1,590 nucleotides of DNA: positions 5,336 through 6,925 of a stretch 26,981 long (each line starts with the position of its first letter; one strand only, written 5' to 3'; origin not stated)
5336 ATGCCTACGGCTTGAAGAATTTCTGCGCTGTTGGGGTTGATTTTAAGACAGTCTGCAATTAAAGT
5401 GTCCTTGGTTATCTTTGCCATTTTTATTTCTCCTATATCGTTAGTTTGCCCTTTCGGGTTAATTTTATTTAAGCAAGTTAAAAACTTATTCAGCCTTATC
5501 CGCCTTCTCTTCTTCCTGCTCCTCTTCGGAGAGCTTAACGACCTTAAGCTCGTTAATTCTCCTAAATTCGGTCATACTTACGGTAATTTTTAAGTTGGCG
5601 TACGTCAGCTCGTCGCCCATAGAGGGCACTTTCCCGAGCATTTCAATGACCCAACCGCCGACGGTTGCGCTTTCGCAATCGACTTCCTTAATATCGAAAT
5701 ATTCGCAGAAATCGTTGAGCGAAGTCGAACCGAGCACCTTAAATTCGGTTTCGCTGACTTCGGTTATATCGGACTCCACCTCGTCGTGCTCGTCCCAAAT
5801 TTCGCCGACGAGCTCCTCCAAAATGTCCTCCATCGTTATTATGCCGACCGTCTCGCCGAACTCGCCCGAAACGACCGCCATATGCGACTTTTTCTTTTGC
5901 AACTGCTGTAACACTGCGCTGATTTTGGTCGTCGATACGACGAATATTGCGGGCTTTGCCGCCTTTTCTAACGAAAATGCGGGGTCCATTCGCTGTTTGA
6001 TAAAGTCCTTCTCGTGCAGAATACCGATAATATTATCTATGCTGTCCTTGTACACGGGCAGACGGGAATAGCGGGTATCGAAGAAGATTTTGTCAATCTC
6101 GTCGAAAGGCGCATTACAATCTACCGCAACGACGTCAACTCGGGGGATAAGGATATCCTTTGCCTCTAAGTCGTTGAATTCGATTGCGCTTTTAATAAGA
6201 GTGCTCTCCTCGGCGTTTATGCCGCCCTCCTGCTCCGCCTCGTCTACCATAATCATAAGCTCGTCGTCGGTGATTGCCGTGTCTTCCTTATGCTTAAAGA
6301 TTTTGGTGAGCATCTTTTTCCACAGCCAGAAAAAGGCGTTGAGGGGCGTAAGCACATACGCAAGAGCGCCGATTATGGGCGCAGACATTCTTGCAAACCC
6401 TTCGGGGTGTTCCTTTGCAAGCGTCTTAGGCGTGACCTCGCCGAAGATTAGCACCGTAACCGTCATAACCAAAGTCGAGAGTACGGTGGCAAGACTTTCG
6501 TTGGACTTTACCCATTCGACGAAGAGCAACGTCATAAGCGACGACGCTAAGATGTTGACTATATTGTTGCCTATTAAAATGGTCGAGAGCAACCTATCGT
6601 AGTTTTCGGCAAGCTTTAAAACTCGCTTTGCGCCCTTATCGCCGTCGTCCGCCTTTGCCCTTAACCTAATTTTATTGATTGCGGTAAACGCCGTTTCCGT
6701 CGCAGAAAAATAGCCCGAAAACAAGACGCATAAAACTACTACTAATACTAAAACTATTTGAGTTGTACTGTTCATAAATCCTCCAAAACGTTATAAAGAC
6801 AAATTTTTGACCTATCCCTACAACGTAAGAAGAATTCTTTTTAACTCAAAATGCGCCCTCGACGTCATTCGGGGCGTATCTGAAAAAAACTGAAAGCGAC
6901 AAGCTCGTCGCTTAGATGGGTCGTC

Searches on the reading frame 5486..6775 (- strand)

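Call 3: search_protein_families(library=pfam, proteins=[window:5486-6775:-], max_evalue=0.01)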
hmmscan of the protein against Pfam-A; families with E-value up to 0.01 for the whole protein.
window:5486-6775:- (429 aa): 3 families
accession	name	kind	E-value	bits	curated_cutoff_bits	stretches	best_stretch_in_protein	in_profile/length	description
PF01595.25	CNNM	-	4.1e-54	183.4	28.4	1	12-190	2-181/181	Cyclin M transmembrane N-terminal domain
PF00571.33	CBS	-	7.1e-17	61.9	24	2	274-323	7-56/57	CBS domain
PF03471.22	CorC_HlyC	-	9.6e-15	54.8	27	1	339-414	2-79/81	Transporter associated domain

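Call 4: search_protein_families(library=ncbifam, proteins=[window:5486-6775:-], max_evalue=0.01)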
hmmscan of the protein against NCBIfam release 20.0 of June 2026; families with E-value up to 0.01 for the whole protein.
window:5486-6775:- (429 aa): 7 families
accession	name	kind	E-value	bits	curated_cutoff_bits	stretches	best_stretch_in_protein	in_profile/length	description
TIGR03520.1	GldE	subfamily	1.8e-79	267.8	376.05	1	14-413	2-406/408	gliding motility-associated protein GldE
NF008604.1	PRK11573.1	equivalog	2.7e-65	220.9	475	1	3-421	5-425/428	hypothetical protein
NF052568.1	PolamExpPaeASal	equivalog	6.4e-51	173.5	500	1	10-413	5-423/424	polyamine export protein PaeA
NF011675.0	PRK15094.1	equivalog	2.8e-44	151.6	379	1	154-420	21-286/292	CNNM family magnesium/cobalt transport protein CorC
TIGR01302.1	IMP_dehydrog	equivalog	3e-05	23.1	481.5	1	214-320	89-198/450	IMP dehydrogenase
NF041630.1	CBS_CbpB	equivalog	0.00011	22.1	125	0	200-296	6-102/143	cyclic-di-AMP-binding protein CbpB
NF003714.0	PRK05326.1-1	equivalog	0.0058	15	471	1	281-420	439-575/577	potassium/proton antiporter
